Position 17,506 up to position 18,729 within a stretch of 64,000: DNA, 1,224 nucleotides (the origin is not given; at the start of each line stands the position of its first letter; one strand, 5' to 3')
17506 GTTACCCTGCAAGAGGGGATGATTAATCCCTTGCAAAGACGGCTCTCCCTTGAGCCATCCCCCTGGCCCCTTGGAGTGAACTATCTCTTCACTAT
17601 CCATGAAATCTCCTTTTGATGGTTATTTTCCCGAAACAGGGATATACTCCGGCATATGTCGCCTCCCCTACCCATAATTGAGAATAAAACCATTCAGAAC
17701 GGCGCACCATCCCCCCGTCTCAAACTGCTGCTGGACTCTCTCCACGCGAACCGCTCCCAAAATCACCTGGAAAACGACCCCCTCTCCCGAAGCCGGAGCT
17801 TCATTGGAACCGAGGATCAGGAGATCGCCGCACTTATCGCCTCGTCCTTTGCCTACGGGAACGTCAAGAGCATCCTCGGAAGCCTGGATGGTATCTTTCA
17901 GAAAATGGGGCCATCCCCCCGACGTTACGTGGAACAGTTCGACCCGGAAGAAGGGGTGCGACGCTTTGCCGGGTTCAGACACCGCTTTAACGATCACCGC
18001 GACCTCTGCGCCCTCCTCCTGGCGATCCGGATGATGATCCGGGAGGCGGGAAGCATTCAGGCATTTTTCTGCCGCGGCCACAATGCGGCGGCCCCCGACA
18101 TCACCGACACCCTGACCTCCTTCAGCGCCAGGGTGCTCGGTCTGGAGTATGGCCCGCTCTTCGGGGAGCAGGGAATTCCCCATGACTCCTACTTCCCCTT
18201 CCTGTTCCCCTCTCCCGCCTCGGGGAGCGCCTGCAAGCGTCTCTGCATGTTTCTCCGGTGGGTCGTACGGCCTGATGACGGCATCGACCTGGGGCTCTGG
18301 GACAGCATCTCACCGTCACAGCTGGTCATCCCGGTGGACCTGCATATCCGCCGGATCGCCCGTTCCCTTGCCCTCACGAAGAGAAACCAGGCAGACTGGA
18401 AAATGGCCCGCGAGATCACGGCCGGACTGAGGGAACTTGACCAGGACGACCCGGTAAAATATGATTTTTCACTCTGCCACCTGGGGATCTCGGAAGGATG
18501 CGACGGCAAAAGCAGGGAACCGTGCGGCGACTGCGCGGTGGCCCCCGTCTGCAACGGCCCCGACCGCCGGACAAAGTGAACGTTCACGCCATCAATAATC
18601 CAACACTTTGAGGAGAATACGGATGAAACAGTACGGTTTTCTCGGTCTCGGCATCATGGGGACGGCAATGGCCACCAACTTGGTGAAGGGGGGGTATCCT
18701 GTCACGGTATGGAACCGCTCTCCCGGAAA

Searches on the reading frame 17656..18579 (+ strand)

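Call 16: search_protein_families(library=pfam, proteins=[window:17656-18579:+], max_evalue=0.00001)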
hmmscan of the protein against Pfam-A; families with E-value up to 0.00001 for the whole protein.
window:17656-18579:+ (307 aa): 1 family
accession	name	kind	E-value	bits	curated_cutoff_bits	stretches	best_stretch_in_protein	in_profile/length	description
PF09674.15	DUF2400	-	1e-73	248.6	25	1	41-278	1-224/225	Protein of unknown function (DUF2400)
